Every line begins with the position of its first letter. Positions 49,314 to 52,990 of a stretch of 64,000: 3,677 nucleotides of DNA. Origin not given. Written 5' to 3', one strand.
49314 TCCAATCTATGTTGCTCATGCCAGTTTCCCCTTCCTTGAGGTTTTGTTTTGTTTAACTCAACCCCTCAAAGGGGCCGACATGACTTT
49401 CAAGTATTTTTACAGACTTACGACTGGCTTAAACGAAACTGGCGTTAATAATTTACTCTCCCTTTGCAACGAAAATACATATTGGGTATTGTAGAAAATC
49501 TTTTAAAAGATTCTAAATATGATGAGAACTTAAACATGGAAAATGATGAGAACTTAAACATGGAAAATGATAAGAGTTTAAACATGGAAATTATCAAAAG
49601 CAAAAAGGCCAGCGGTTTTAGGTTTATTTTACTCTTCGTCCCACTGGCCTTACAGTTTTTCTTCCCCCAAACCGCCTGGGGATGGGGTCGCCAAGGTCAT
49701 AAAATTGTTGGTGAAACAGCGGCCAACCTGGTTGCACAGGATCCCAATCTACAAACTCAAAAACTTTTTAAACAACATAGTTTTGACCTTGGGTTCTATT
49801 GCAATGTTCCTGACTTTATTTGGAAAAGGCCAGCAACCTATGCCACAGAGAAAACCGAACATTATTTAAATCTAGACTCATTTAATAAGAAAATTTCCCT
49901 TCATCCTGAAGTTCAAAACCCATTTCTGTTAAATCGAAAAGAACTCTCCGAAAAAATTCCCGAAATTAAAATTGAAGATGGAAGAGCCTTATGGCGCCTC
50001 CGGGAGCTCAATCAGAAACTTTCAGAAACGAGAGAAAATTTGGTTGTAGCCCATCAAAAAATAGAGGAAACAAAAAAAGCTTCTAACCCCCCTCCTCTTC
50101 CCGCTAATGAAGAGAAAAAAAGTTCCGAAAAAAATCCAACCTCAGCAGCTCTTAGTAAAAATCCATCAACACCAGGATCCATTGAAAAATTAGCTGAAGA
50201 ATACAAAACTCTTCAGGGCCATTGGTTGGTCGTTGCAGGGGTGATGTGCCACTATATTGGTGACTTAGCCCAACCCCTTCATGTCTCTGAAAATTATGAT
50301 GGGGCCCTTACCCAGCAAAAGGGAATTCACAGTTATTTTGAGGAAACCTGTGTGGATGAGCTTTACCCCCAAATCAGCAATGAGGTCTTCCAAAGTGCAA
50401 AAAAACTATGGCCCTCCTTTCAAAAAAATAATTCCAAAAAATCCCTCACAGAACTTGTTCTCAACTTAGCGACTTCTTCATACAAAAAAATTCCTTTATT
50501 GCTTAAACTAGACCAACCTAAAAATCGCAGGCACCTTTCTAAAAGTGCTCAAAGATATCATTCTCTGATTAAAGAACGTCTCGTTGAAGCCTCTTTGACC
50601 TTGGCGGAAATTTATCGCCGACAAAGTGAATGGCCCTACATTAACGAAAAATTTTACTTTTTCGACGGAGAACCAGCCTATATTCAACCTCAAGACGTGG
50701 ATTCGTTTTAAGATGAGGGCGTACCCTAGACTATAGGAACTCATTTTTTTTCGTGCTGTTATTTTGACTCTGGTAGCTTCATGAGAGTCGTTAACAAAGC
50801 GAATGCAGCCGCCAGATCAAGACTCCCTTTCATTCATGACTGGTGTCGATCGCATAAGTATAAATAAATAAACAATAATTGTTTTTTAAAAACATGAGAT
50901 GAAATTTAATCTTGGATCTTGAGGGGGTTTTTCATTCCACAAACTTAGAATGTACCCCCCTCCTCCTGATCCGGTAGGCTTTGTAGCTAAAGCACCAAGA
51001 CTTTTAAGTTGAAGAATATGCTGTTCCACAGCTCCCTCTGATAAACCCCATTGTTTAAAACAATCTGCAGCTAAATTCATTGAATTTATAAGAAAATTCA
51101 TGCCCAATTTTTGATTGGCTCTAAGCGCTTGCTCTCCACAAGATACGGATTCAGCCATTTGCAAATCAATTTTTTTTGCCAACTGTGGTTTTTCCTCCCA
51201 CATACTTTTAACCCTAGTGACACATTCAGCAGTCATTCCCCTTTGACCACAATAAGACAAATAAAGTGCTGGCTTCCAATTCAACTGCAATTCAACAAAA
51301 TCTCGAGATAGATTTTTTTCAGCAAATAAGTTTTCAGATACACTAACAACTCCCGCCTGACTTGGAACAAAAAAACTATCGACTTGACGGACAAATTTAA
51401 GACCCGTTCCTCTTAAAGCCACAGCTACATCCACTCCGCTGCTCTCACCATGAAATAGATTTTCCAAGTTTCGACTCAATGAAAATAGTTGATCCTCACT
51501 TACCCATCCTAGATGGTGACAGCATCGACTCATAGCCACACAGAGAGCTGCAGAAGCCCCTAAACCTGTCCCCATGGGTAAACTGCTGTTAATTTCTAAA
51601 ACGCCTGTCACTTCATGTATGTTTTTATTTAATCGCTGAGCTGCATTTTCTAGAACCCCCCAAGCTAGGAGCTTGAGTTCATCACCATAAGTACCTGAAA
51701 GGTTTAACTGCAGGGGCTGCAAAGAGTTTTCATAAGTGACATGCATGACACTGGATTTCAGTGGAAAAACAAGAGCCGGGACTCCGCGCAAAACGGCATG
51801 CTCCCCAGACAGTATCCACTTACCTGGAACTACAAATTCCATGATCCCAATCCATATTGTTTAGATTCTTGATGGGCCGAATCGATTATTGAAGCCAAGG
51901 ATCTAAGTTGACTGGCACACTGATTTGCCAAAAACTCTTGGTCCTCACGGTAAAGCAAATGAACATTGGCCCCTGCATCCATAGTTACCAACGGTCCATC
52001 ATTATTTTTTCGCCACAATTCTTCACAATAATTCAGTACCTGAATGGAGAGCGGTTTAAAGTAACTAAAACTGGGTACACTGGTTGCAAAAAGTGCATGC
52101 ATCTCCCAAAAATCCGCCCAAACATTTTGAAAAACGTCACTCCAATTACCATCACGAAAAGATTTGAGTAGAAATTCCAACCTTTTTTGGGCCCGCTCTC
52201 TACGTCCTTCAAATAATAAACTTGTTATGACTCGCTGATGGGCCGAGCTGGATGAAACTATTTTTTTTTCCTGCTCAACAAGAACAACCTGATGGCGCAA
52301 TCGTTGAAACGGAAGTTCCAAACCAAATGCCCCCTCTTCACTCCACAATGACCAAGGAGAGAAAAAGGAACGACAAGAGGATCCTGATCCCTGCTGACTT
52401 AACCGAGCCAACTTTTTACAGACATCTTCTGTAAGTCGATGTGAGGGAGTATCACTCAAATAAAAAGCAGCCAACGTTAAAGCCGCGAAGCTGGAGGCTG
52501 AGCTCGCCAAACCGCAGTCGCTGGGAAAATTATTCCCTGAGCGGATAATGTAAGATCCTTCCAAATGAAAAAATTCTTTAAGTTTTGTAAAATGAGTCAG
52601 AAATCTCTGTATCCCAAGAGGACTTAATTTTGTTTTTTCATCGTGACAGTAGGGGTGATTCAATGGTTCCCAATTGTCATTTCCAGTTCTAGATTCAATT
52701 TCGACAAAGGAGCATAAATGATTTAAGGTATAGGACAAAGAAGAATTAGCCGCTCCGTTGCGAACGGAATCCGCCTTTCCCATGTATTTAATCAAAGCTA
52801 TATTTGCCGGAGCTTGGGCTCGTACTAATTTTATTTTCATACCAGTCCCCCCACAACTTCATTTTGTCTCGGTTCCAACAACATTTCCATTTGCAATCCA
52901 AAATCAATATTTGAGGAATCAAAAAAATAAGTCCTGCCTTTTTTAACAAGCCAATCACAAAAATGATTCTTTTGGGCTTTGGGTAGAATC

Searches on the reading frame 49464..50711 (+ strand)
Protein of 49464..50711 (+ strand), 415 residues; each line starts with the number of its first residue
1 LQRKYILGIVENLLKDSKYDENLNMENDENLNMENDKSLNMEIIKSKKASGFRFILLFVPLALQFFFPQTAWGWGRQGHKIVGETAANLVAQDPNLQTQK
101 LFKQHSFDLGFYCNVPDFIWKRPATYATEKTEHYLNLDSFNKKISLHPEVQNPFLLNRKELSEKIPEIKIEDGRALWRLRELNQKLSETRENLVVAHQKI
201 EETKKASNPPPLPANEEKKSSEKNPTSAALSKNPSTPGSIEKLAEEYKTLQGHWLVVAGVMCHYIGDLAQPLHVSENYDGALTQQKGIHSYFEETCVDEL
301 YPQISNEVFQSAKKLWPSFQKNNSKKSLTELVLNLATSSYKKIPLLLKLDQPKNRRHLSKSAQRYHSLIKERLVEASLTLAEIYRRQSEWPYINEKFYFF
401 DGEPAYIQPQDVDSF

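Call 4: search_protein_families(library=pfam, proteins=[window:49464-50711:+], max_evalue=0.01)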
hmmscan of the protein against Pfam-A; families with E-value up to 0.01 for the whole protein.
window:49464-50711:+ (415 aa): 2 families
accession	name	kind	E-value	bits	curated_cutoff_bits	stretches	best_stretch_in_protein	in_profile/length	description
PF02265.22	S1-P1_nuclease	-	1.2e-10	42.1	29.5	2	74-142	1-72/258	S1/P1 Nuclease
PF00882.24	Zn_dep_PLPC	-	0.0013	19.1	26.8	0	253-327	79-148/167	Zinc dependent phospholipase C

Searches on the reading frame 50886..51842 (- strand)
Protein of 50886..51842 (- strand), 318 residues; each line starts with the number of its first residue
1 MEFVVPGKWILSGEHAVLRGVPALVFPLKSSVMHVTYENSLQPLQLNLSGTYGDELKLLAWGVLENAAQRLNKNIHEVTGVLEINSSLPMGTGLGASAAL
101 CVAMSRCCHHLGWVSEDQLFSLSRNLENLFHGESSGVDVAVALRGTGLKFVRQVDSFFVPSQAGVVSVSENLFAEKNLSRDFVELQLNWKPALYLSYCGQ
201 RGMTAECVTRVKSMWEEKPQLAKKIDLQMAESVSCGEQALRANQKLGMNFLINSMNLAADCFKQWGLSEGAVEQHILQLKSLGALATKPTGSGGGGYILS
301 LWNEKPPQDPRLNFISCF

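Call 45: search_protein_families(library=pfam, proteins=[window:50886-51842:-], max_evalue=0.001)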
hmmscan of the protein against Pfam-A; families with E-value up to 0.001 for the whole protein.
window:50886-51842:- (318 aa): 1 family
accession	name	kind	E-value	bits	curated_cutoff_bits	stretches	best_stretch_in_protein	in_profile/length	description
PF00288.32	GHMP_kinases_N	-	3.8e-13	49.9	22.3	1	63-145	6-86/87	GHMP kinases N terminal domain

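Call 66: find_encoding_contigs(protein=window:50886-51842:-, flank=10000, max_places=6)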
Protein window:50886-51842:- (318 aa): 1 contig read that carries it; 1 place shown.
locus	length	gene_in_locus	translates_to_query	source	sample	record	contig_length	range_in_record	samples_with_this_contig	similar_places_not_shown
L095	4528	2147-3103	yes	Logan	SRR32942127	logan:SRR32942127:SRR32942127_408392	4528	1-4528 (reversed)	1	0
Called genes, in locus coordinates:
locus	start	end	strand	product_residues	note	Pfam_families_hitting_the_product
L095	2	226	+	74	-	?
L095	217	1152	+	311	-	-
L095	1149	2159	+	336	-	PF22700:MVD-like_N, PF18376:MDD_C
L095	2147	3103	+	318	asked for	PF00288:GHMP_kinases_N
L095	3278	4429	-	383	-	PF02265:S1-P1_nuclease (faint)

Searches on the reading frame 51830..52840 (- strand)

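Call 45: search_protein_families(library=pfam, proteins=[window:51830-52840:-], max_evalue=0.001)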
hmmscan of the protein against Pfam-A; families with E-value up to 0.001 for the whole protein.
window:51830-52840:- (336 aa): 3 families
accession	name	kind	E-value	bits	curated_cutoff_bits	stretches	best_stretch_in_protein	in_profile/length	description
PF22700.2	MVD-like_N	-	5e-28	98.2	27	1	10-168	1-148/157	Diphosphomevalonate decarboxylase-like N-terminal domain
PF18376.6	MDD_C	-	5e-09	36.7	23.2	1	185-302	3-123/186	Mevalonate 5-diphosphate decarboxylase C-terminal domain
PF00288.32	GHMP_kinases_N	-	0.0001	22.9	22.3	1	95-146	16-68/87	GHMP kinases N terminal domain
